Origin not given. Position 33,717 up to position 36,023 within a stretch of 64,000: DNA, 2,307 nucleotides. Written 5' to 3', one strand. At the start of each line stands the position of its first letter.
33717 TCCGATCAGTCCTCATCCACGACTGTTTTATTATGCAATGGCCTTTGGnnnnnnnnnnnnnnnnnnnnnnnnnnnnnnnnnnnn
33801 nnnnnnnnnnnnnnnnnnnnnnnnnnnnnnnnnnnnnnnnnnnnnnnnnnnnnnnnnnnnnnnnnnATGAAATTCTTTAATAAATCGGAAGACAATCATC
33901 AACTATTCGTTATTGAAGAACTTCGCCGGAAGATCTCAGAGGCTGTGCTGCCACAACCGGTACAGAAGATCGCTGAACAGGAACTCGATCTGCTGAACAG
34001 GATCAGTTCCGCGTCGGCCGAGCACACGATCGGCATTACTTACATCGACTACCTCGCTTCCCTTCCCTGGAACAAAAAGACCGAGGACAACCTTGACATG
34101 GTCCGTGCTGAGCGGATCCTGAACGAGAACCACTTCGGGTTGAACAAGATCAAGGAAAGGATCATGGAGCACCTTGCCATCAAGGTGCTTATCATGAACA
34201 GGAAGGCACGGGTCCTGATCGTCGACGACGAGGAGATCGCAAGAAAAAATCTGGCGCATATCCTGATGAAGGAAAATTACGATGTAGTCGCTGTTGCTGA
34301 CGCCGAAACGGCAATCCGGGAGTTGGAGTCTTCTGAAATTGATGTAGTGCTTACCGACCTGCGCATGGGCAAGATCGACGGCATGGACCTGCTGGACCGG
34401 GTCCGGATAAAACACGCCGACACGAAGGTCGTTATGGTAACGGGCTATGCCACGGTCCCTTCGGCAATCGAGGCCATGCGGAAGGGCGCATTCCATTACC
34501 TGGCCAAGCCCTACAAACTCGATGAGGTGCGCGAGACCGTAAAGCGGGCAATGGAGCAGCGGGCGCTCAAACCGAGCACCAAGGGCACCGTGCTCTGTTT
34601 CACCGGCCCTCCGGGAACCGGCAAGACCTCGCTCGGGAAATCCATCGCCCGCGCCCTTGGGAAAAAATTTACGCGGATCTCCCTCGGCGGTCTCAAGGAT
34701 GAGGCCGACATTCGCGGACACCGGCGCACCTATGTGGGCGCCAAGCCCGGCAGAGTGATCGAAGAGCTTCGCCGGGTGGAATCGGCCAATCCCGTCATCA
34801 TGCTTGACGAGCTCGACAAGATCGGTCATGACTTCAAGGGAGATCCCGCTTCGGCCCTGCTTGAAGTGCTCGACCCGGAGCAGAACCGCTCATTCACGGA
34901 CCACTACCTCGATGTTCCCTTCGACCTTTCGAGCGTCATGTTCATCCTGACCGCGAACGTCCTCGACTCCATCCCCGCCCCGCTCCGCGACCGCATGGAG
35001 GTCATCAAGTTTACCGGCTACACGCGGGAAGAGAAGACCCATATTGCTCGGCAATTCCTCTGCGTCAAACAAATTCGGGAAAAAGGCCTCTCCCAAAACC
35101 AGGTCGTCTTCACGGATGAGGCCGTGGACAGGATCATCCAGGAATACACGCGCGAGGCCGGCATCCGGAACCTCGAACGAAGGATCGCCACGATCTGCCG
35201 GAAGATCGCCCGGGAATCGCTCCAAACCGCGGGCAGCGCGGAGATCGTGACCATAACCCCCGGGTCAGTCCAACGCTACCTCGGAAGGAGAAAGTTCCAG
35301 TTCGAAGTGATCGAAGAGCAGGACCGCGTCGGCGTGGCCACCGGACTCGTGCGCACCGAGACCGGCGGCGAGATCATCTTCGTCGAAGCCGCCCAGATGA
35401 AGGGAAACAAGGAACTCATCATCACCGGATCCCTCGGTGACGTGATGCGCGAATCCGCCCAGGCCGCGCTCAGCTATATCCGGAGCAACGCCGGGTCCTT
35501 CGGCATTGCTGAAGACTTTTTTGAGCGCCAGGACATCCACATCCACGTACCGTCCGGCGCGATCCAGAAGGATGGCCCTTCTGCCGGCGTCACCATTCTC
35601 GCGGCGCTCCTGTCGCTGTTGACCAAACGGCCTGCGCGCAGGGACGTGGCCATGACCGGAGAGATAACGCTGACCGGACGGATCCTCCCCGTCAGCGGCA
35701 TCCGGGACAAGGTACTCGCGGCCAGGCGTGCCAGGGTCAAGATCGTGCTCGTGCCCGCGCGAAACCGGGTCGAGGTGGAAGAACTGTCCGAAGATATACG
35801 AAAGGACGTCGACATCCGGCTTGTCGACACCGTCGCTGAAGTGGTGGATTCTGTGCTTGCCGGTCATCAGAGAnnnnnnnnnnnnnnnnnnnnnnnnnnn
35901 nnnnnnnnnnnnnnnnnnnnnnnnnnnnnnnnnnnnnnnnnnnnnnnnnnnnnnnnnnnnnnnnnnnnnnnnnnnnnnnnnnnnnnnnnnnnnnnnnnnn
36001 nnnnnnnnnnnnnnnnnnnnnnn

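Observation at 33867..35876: Lon protease with a receiver domain inserted ahead of the AAA+ module and no substrate-recognition N-domain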

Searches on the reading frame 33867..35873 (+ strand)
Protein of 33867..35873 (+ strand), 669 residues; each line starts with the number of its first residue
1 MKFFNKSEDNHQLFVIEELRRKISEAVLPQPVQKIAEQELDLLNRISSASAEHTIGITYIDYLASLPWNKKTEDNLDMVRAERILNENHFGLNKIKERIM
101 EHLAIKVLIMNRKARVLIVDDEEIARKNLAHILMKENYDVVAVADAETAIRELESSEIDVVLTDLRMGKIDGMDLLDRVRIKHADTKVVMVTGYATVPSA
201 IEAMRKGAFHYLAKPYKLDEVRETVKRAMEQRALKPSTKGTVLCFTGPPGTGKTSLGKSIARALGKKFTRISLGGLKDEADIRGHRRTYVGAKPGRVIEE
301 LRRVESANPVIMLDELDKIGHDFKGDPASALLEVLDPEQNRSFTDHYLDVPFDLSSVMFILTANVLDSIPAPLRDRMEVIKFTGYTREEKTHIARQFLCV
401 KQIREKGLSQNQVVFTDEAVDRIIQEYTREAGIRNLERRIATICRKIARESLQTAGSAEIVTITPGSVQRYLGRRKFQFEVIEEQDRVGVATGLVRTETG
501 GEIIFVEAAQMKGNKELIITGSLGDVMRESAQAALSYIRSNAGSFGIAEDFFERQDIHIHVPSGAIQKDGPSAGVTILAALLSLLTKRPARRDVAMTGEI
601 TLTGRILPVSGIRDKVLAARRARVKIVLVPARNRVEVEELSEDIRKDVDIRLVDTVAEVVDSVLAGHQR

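Call 3: search_protein_families(library=pfam, proteins=[window:33867-35873:+], max_evalue=0.01)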
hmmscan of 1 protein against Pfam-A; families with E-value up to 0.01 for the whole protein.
window:33867-35873:+ (669 aa): 16 families
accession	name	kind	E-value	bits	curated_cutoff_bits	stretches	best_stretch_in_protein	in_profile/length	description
PF05362.19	Lon_C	-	9.4e-81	270.7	21.1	1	463-664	2-203/205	Lon protease (S16) C-terminal proteolytic domain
PF00072.30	Response_reg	-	1.6e-27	96.3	30.2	1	116-225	1-110/111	Response regulator receiver domain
PF00004.35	AAA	-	1.9e-25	90.2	21.2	1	243-382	1-128/131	ATPase family associated with various cellular activities (AAA)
PF22667.2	Lon_lid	-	7.3e-21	74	27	1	405-454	2-51/57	Lon protease AAA+ ATPase lid domain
PF13541.12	ChlI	-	4.8e-10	39.8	27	1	506-633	1-121/121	Subunit ChlI of Mg-chelatase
PF07728.20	AAA_5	-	6.4e-08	33.1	22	1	243-377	2-139/139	AAA domain (dynein-related subfamily)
PF07724.20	AAA_2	-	9.4e-06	26.2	27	1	243-371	6-131/166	AAA domain (Cdc48 subfamily)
PF05496.18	RuvB_N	-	0.00083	19.6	27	1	222-284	16-77/159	Holliday junction DNA helicase RuvB P-loop domain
PF20720.3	nSTAND3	-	0.00097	19.3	27.2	0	231-266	8-43/155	Novel STAND NTPase 3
PF13191.12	AAA_16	-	0.0032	18.4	32.6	0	227-267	10-51/167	AAA ATPase domain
PF00910.28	RNA_helicase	-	0.0045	17.9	21.5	0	244-275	2-27/105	RNA helicase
PF13521.12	AAA_28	-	0.0054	17.4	27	0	244-265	3-24/164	AAA domain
PF25199.1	nSTAND_NTPase5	-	0.0056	17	34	0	218-322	22-111/145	Novel STAND NTPase 5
PF13238.12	AAA_18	-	0.0067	17.3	29.4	0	244-271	2-31/128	AAA domain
PF02367.23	TsaE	-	0.0067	16.8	26.6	0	231-266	12-47/128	Threonylcarbamoyl adenosine biosynthesis protein TsaE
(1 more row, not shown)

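Call 4: search_protein_families(library=ncbifam, proteins=[window:33867-35873:+], max_evalue=0.01)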
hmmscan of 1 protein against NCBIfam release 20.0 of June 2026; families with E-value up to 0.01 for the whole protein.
window:33867-35873:+ (669 aa): 127 families (the best 25 are shown)
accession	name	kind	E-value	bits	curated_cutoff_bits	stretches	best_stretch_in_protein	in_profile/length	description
TIGR00763.1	lon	equivalog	7.7e-221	735.7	608.05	2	216-663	329-794/795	endopeptidase La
NF008053.0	PRK10787.1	equivalog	4.3e-172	574.1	891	2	216-662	325-769/784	endopeptidase La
NF008469.0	PRK11361.1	equivalog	1.7e-29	102.9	714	1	110-237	1-128/461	acetoacetate metabolism transcriptional regulator AtoC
NF006900.1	PRK09390.1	equivalog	1.1e-27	96.9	255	1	110-233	1-124/203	response regulator FixJ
TIGR01818.1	ntrC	equivalog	1.2e-26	93.5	558.6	1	116-235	1-120/463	nitrogen regulation protein NR(I)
NF053512.1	nitric_RR_NosR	exception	8.1e-26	91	400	1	116-236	1-122/422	response regulator c-di-GMP phosphodiesterase, NosR family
TIGR00764.1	lon_rel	equivalog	1.1e-24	87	516.6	1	369-667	283-596/608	ATP-dependent protease LonB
TIGR02903.1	spore_lon_C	equivalog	2.5e-24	85.7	678.8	1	416-663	373-614/615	Lon family ATP-dependent protease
TIGR02902.1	spore_lonB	equivalog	5.9e-24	84.6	723.3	1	363-663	241-530/531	ATP-dependent protease LonB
NF051870.1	NAssimRespRegNtrX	equivalog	5e-23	81.7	600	1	115-236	3-126/452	nitrogen assimilation response regulator NtrX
NF045505.1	RR_RssB_Pseudo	equivalog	8.6e-21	74.4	700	1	110-235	2-128/394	two-component system response regulator RssB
NF011695.0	PRK15115.1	equivalog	2.3e-20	72.8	763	1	110-233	3-126/445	two-component system response regulator GlrR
NF033791.1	ActR_PrrA_rreg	equivalog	3.4e-20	72.7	250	1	115-236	3-124/173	ActR/PrrA/RegA family redox response regulator transcription factor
NF047793.1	ResRegPgtA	equivalog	1e-19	70.7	650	1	111-233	3-125/414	two-component system response regulator PgtA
NF041946.1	LuxO_transreg_Vib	equivalog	4.4e-19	68.6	800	1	133-234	16-117/463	quorum-sensing sigma-54 dependent transcriptional regulator LuxO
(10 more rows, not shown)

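Call 7: search_solved_structures(query=window:33867-35873:+, show_alignments=2, max_evalue=1e-10)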
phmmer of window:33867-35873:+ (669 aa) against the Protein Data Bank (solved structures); distinct sequences matched with E-value up to 1e-10: 90 (the best 60 are shown).
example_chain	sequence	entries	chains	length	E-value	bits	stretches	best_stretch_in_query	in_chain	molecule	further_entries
3m6a_A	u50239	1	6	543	2.6e-167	561.4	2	234-668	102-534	ATP-dependent protease La 1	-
7p6u_A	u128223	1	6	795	3e-166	557.9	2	241-663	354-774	Lon protease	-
4ypl_A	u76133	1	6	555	6e-166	556.9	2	236-664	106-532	Lon protease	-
7yph_A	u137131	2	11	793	6.9e-166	556.7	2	236-664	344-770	Lon protease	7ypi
7fd4_B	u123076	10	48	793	6.9e-166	556.7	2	236-664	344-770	Lon protease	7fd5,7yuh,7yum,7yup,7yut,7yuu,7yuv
6wqh_A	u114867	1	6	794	7e-166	556.7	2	236-664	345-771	Lon protease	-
8k3y_F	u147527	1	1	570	7.1e-166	556.7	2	236-664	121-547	Lon protease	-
8k3y_A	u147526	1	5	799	7.1e-166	556.7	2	236-664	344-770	Lon protease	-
7fid_B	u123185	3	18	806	7.4e-166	556.6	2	236-664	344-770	Lon protease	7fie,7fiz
7ypj_A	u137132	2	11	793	1.8e-165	555.3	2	236-664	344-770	Lon protease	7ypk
6u5z_A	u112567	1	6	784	2.5e-158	531.7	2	238-663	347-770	Lon protease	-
6v11_A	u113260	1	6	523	2.2e-156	525.4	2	237-660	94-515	Lon protease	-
6on2_A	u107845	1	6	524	4.8e-156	524.2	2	237-660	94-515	ATP-dependent protease La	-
22ib_A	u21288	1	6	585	1.8e-144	486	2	234-661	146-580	Lon protease homolog, mitochondrial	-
7krz_A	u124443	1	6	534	2.1e-144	485.8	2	234-661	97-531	Lon protease homolog, mitochondrial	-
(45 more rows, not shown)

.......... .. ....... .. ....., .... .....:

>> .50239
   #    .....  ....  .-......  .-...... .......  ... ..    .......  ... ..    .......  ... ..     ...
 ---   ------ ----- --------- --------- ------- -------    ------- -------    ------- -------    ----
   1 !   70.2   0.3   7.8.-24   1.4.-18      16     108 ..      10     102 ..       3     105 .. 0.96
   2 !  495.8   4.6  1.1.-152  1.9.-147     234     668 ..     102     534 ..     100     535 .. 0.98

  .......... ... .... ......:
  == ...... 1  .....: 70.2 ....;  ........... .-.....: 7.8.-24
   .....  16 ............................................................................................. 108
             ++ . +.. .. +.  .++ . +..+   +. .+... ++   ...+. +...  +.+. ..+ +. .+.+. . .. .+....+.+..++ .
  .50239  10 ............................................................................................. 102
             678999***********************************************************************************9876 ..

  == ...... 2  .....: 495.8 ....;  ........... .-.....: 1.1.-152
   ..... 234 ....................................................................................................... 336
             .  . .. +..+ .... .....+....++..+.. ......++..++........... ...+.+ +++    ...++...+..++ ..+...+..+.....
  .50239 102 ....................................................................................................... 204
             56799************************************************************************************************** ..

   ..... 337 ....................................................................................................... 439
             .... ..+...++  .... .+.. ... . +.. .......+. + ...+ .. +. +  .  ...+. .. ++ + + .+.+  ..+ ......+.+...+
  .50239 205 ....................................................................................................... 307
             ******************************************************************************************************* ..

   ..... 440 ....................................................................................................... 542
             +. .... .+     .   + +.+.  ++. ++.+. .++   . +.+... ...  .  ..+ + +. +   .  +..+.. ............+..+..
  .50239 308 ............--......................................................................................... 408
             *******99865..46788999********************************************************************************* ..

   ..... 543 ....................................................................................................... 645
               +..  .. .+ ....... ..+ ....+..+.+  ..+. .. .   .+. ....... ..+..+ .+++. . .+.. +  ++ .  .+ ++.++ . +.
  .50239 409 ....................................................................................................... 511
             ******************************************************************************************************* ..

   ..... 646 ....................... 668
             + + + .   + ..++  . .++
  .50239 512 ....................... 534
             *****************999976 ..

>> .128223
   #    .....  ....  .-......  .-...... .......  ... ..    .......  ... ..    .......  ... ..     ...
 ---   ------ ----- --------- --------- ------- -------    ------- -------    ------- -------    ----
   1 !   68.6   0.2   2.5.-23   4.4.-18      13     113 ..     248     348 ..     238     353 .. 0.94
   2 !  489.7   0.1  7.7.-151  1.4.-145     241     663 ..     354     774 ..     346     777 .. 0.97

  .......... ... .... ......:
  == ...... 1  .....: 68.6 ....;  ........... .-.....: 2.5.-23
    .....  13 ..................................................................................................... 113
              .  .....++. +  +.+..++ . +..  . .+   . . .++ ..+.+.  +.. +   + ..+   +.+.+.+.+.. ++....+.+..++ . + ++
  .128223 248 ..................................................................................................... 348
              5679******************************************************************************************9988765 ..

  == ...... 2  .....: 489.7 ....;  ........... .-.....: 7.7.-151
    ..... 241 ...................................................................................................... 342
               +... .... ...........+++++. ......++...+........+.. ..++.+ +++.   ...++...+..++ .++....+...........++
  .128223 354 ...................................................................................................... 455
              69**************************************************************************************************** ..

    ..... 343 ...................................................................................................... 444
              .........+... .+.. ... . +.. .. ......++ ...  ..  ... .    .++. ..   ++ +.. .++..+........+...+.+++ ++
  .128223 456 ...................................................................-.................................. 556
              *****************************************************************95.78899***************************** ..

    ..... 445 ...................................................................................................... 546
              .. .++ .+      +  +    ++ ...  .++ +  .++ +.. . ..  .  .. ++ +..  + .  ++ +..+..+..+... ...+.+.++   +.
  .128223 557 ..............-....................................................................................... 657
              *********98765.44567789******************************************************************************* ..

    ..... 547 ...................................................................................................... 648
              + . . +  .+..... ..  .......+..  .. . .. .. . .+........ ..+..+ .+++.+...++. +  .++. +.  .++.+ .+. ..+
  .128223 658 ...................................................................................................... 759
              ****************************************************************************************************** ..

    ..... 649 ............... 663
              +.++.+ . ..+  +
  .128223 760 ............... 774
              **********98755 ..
